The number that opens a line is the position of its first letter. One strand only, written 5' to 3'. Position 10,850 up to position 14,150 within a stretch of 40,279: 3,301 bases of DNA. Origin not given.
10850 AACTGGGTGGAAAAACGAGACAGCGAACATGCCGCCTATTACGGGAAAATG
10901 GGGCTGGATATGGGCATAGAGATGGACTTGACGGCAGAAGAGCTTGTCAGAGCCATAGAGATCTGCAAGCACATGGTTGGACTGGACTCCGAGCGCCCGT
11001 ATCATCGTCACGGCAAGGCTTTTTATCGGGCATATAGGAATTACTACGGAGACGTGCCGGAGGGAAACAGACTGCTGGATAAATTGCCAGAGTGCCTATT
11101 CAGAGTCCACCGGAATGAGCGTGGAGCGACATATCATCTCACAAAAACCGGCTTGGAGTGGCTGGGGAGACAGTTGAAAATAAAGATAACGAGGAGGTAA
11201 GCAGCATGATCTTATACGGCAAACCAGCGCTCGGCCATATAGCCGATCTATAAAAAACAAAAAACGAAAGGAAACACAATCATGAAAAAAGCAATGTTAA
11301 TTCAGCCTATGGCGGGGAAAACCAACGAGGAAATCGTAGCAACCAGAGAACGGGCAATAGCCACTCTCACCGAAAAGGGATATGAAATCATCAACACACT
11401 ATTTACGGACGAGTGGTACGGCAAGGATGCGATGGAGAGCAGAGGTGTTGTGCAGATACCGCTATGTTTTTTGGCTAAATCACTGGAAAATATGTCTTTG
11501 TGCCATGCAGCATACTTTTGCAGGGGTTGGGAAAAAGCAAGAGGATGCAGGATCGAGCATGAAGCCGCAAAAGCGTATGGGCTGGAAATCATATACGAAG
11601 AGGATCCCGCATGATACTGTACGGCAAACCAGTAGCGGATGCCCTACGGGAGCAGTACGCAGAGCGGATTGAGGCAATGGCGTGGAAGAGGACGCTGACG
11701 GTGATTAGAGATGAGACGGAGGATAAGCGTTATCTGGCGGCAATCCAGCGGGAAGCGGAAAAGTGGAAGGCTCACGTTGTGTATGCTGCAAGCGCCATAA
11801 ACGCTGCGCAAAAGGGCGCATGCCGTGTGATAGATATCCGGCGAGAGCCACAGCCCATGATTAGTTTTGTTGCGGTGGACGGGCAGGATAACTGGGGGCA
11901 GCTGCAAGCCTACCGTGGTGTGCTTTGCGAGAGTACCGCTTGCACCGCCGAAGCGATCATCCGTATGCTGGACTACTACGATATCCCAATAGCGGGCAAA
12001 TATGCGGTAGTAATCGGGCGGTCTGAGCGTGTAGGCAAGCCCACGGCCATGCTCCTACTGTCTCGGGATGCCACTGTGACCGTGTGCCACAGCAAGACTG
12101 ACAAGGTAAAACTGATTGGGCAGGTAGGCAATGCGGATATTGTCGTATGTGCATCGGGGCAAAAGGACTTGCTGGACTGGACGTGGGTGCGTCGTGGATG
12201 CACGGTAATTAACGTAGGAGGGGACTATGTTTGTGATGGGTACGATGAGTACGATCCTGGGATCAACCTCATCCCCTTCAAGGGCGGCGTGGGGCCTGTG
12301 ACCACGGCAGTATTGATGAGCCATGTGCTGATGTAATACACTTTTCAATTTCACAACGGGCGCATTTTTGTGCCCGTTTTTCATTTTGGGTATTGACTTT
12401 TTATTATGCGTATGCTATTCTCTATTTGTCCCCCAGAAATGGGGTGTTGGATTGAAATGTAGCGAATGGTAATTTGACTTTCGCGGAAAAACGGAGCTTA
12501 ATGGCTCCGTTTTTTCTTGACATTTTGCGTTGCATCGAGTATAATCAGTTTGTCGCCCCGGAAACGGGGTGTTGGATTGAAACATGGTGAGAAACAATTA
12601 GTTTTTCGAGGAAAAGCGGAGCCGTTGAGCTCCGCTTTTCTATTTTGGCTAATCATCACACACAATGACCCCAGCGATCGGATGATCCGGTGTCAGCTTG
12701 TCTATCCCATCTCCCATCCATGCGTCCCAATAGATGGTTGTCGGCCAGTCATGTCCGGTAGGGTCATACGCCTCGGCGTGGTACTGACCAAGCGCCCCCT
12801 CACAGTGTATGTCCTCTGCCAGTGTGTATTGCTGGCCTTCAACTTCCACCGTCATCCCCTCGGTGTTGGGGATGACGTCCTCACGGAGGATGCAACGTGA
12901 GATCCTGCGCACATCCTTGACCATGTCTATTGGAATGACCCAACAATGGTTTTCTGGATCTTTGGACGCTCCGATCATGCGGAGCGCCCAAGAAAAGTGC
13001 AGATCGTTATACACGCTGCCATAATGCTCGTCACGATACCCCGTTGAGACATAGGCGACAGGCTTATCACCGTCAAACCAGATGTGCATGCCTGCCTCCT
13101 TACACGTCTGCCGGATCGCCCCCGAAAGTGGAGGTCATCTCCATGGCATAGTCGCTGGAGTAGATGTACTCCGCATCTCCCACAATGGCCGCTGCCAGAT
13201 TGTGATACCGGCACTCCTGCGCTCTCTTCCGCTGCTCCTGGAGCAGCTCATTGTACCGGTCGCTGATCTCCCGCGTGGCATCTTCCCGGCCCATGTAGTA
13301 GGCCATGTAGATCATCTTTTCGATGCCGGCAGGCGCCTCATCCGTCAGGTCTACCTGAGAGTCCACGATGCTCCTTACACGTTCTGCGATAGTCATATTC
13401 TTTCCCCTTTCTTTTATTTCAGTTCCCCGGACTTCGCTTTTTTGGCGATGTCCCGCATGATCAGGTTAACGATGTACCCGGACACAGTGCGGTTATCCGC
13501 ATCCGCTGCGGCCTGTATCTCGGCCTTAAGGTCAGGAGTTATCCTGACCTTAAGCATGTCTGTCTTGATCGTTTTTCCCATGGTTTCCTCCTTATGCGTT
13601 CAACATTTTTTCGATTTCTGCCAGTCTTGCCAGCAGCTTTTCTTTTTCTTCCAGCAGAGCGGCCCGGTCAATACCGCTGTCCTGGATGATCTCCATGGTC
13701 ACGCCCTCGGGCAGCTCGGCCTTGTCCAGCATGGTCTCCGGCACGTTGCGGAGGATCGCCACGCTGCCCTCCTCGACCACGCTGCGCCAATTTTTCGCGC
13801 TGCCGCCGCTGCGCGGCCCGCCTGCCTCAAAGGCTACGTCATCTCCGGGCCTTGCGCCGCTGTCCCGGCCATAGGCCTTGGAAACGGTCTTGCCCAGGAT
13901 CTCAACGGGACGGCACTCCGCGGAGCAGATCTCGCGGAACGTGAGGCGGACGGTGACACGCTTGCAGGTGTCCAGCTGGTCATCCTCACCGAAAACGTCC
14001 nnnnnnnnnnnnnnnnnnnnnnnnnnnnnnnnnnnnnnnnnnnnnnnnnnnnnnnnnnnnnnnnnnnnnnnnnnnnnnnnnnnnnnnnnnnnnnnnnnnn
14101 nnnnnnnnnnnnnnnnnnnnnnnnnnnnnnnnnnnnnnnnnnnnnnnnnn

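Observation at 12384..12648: Two tandem, self-contained solitary type I-C-like CRISPR repeats with a crRNA-mimic layout and no cas genes: candidate RNA anti-CRISPR or hijacking guide RNAs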

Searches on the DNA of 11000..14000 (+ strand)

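Call 7: search_dna_similar(query=window:11000-14000:+, collection=phages, mode=near, max_rows=30)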
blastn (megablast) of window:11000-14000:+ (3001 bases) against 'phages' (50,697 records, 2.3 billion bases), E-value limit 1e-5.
No match.

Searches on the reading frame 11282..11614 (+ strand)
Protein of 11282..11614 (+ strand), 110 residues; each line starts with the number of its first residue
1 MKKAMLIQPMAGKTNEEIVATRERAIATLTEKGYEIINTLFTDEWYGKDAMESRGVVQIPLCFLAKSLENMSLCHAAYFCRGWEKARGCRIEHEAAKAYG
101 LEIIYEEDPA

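Call 11: search_protein_families(library=pfam, proteins=[window:11282-11614:+], max_evalue=0.01)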
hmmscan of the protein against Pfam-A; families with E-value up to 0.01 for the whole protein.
window:11282-11614:+ (110 aa): 1 family
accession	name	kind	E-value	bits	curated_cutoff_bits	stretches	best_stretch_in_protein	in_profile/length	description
PF14359.12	DUF4406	-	3.3e-05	24.6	22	1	65-105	51-91/91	Domain of unknown function (DUF4406)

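Call 12: search_protein_families(library=phrogs, proteins=[window:11282-11614:+], max_evalue=0.001)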
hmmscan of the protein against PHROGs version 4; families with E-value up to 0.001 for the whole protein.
window:11282-11614:+ (110 aa): 2 families
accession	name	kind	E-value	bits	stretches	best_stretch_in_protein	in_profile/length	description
phrog_355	-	DNA, RNA and nucleotide metabolism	7e-21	75.8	1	1-108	74-174/249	nucleoside 2-deoxyribosyltransferase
phrog_5781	-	unknown function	1e-09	39.3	1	3-108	7-101/220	-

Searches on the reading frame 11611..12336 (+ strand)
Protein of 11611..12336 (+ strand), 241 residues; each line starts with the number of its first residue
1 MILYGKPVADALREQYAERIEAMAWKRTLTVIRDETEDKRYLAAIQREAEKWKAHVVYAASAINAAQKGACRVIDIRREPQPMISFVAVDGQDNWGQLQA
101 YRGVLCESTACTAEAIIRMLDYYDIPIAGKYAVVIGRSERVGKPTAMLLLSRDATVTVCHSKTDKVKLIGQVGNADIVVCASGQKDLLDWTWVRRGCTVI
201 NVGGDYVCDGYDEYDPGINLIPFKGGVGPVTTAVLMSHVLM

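Call 11: search_protein_families(library=pfam, proteins=[window:11611-12336:+], max_evalue=0.01)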
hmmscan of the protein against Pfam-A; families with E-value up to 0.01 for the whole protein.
window:11611-12336:+ (241 aa): 1 family
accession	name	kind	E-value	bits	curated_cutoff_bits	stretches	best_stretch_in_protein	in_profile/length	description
PF02882.25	THF_DHG_CYH_C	-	7.5e-35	120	27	1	108-240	15-153/160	Tetrahydrofolate dehydrogenase/cyclohydrolase, NAD(P)-binding domain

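Call 12: search_protein_families(library=phrogs, proteins=[window:11611-12336:+], max_evalue=0.001)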
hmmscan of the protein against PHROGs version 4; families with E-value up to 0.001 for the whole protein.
window:11611-12336:+ (241 aa): 1 family
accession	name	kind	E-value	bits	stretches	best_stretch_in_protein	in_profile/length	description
phrog_7320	-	other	7e-38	131.4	1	96-240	129-276/285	tetrahydrofolate dehydrogenase and cyclohydrolase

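Call 19: find_encoding_contigs(protein=window:11611-12336:+, flank=3000, max_places=10)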
Protein window:11611-12336:+ (241 aa): 4 contigs read that carry it; 2 places shown.
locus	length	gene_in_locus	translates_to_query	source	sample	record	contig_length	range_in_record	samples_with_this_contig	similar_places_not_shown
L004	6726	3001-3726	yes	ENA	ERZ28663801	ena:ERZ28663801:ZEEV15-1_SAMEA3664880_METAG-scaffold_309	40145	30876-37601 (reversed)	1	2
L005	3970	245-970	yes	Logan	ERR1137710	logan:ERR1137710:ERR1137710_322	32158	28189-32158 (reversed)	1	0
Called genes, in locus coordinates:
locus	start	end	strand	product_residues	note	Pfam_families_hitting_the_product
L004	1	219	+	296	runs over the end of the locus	PF19808:DUF6291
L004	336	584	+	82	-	-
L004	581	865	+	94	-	-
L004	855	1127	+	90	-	PF05263:DUF722 (weak)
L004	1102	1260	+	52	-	-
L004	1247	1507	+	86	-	PF04448:DUF551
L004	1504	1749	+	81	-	-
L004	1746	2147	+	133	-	-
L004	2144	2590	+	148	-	-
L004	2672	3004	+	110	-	-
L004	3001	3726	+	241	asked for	PF02882:THF_DHG_CYH_C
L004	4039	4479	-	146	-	-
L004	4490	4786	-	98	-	-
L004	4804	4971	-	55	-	-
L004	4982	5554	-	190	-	-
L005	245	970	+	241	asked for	PF02882:THF_DHG_CYH_C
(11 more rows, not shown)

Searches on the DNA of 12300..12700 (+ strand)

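Call 5: search_rna_families(source=window, start=12300, end=12700, threshold=evalue, max_evalue=10, show_alignments=5)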
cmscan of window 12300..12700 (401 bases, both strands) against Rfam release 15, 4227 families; matches with E-value up to 10: 12.
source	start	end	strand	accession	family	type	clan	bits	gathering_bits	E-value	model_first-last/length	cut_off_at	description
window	12484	12642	-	RF04120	MIR5998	Gene; miRNA;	-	24.2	180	0.0038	1-173/173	no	MIR5998 microRNA precursor family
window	12485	12516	+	RF03623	mir-1252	Gene; miRNA;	-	17.9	70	2.5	1-65/65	no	mir-1252 microRNA precursor family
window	12485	12516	+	RF02346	ar35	Gene; sRNA;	-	17.2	45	0.46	108-139/144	no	Alphaproteobacterial sRNA ar35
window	12531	12649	+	RF00558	L20_leader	Cis-reg; leader;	-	17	58.7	0.81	1-127/127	no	Ribosomal protein L20 leader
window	12465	12537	+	RF03896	MIR2275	Gene; miRNA;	-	16.8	60.5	2.4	1-95/95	no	MIR2275 microRNA precursor family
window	12316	12386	+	RF02551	DapZ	Cis-reg;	-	15.8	56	3.3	1-78/78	no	ABC transporter regulator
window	12300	12391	+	RF00558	L20_leader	Cis-reg; leader;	-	15.7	58.7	1.7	36-127/127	5'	Ribosomal protein L20 leader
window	12548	12583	-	RF01315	CRISPR-DR2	Gene; CRISPR;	CL00014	15.6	37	5.6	1-30/30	no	CRISPR RNA direct repeat element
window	12542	12646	+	RF02346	ar35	Gene; sRNA;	-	15.2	45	1.3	1-144/144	no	Alphaproteobacterial sRNA ar35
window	12335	12387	+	RF02066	STnc320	Gene; sRNA;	-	13.7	50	7.2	1-55/55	no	Salmonella enterica sRNA STnc320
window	12610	12641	+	RF03831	mir-627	Gene; miRNA;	-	13.3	86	9.6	27-62/87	no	mir-627 microRNA precursor family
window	12314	12333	+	RF01126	sR41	Gene; snRNA; snoRNA; CD-box;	-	10.2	54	6.1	30-53/53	no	Small nucleolar RNA sR41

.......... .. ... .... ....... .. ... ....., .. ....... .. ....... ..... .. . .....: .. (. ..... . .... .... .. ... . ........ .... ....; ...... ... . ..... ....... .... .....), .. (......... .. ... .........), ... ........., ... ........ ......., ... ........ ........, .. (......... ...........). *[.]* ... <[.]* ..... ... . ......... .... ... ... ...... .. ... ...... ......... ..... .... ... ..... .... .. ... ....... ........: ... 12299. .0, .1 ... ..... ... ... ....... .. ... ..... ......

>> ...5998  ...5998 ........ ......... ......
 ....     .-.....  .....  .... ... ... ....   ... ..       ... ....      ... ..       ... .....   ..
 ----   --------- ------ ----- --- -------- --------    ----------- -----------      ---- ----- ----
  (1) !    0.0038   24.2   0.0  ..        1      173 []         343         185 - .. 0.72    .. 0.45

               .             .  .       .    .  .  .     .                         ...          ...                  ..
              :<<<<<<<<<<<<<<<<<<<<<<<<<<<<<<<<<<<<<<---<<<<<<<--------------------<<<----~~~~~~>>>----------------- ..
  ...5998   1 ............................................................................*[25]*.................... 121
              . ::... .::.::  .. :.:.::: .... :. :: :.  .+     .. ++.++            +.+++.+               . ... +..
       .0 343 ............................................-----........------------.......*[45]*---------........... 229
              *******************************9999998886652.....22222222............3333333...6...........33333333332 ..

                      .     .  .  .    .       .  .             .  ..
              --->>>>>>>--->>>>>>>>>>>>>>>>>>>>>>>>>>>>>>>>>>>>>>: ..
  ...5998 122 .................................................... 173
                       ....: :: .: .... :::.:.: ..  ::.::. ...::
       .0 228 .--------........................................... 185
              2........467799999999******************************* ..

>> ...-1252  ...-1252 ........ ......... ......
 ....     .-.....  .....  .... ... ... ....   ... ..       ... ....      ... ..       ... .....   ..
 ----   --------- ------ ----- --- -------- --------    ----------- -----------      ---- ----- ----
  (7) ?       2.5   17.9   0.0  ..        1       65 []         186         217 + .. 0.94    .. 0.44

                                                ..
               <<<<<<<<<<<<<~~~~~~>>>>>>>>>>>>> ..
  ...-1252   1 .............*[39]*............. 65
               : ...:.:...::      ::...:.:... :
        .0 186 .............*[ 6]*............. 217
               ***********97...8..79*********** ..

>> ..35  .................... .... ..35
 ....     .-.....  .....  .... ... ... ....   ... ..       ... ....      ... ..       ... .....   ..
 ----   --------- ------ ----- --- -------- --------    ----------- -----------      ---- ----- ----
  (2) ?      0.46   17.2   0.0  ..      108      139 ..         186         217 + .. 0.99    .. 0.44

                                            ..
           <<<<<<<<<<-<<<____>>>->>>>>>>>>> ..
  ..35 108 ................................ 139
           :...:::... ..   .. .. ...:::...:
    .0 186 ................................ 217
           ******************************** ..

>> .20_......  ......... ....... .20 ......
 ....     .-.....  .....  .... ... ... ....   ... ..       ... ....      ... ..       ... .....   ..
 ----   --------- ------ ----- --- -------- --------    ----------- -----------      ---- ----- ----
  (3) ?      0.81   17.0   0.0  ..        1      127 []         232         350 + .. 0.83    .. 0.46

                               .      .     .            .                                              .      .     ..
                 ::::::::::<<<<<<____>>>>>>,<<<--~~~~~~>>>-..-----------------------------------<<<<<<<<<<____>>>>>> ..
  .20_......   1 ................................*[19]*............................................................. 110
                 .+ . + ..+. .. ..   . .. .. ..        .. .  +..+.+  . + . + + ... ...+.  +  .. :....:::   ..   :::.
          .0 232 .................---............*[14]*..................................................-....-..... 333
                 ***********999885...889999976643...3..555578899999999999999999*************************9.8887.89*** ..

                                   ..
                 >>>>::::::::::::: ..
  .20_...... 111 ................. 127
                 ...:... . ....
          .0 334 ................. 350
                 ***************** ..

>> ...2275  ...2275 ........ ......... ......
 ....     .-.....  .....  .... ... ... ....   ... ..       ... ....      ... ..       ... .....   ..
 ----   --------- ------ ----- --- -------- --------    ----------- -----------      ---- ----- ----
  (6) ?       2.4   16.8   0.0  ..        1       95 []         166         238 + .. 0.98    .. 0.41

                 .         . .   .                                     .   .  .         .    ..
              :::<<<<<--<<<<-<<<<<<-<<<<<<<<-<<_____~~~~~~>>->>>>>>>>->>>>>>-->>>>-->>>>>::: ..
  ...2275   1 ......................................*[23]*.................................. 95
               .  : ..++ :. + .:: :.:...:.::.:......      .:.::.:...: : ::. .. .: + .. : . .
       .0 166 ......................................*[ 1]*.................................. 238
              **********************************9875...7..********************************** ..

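Call 8: search_dna_similar(query=window:12340-12660:+, collection=phages, mode=distant, max_rows=40)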
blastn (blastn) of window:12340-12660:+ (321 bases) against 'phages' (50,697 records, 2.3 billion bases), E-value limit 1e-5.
No match.

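Call 68: search_dna_similar(query=window:12552-12583:+, collection=plasmids, mode=distant, max_evalue=10, max_rows=25)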
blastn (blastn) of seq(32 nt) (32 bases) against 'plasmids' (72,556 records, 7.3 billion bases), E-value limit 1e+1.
Records with a match: 22; places in all: 22; records where one place covers at least 80% of the query: 0.
Best place of each record, by identity: >=99% 17; 95-99% 4; 90-95% 1.
By first word of the organism name: Bradyrhizobium 7; Ralstonia 4; Paracoccus 4; Pseudomonas 3; Natrinema 1; Rhodococcus 1; Caballeronia 1; Sinorhizobium 1.
By predicted mobility (MOB-suite, as given by PLSDB): mobilizable 11; non-mobilizable 10; conjugative 1.
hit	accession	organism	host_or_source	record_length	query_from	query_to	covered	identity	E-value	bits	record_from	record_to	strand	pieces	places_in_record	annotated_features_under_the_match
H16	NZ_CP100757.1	Natrinema gelatinilyticum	marine sediment,sediment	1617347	3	25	72%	91.7%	9e+0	32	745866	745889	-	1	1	record has no annotation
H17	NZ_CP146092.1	Ralstonia sp. RRA.1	-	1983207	7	28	69%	95.5%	7e-1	37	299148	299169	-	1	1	none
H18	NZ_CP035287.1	Paracoccus versutus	whole organism,soil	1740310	2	22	66%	95.2%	3e+0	35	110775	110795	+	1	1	none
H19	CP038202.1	Paracoccus ferrooxidans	single cell,bioreactor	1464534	2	22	66%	95.2%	3e+0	35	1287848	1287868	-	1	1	none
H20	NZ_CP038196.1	Paracoccus versutus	single cell,soil adjacent to the roots ...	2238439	2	22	66%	95.2%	3e+0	35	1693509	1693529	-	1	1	none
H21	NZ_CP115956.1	Ralstonia pseudosolanacearum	Solanum tuberosum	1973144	8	25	56%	100.0%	3e+0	34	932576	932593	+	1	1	none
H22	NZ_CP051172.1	Ralstonia pseudosolanacearum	Whole organism,potato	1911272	8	25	56%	100.0%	3e+0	34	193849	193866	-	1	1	none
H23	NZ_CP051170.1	Ralstonia pseudosolanacearum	Whole organism,potato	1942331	8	25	56%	100.0%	3e+0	34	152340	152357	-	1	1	none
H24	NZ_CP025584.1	Paracoccus jeotgali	-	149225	1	17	53%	100.0%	9e+0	32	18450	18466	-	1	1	TetR/AcrR family transcriptional regulator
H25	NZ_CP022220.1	Bradyrhizobium guangxiense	peanut,cell culture,roots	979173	1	17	53%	100.0%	9e+0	32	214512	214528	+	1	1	none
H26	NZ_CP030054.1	Bradyrhizobium guangzhouense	Arachis hypogaea,Microbe,nodule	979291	1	17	53%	100.0%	9e+0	32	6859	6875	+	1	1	none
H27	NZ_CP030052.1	Bradyrhizobium guangdongense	peanut,cell culture,roots of peanut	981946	1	17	53%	100.0%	9e+0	32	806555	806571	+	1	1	none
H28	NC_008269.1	Rhodococcus jostii RHA1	-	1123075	7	23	53%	100.0%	9e+0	32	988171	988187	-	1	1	record has no annotation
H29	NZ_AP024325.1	Caballeronia sp. NK8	-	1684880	15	31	53%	100.0%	9e+0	32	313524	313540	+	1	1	none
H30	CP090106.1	Sinorhizobium meliloti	Medicago,Cell culture,Plant nodule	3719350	5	21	53%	100.0%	9e+0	32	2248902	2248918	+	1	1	none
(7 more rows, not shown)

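Call 69: search_dna_similar(query=window:12552-12583:+, collection=phages, mode=distant, max_evalue=10, max_rows=25)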
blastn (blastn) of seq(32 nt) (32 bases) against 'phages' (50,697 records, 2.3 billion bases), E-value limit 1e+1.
Records with a match: 13; places in all: 13; records where one place covers at least 80% of the query: 0.
Best place of each record, by identity: >=99% 1; 95-99% 12.
By first word of the organism name: Mycobacterium 12; Serratia 1.
By host as written in the record: Mycobacterium smegmatis mc2 155 5; Mycobacterium smegmatis mc#155 3; Mycobacterium smegmatis MC2 155 2; - 1; Mycobacterium smegmatis mc2155 1; Serratia sp. 1.
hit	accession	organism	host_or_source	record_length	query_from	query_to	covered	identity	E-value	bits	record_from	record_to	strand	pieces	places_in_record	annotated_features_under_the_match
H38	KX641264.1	Mycobacterium phage LindNT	Mycobacterium smegmatis mc2 155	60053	3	24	69%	95.5%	3e+0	33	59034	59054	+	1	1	none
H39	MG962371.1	Mycobacterium phage LaterM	Mycobacterium smegmatis mc2 155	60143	3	24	69%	95.5%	3e+0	33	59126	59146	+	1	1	none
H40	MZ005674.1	Mycobacterium phage Dole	Mycobacterium smegmatis mc#155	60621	3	24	69%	95.5%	3e+0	33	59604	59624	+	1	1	none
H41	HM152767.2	Mycobacterium phage CrimD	Mycobacterium smegmatis mc2 155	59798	3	24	69%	95.5%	3e+0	33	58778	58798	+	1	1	none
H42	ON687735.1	Mycobacterium phage Kashi_VT1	Mycobacterium smegmatis MC2 155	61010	3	24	69%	95.5%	3e+0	33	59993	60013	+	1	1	none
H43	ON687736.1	Mycobacterium phage Kashi_RDG1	Mycobacterium smegmatis MC2 155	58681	3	24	69%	95.5%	3e+0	33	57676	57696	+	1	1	none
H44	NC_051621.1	Mycobacterium phage LaterM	Mycobacterium smegmatis mc2 155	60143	3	24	69%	95.5%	3e+0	33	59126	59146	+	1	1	none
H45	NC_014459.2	Mycobacterium phage CrimD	Mycobacterium smegmatis mc2 155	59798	3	24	69%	95.5%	3e+0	33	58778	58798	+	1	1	none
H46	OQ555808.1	Mycobacterium phage Nanz197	soil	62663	3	24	69%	95.5%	3e+0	33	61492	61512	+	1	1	none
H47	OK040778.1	Mycobacterium phage Devera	Mycobacterium smegmatis mc2155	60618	3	24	69%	95.5%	3e+0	33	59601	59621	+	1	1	100: hypothetical protein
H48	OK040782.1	Mycobacterium phage Illumine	Mycobacterium smegmatis mc#155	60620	3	24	69%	95.5%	3e+0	33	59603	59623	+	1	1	none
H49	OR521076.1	Mycobacterium phage Ageofdapage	Mycobacterium smegmatis mc#155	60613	3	24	69%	95.5%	3e+0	33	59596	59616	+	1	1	98: hypothetical protein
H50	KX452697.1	Serratia phage KNP4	Serratia sp.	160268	2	18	53%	100.0%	3e+0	32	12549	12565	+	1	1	record has no annotation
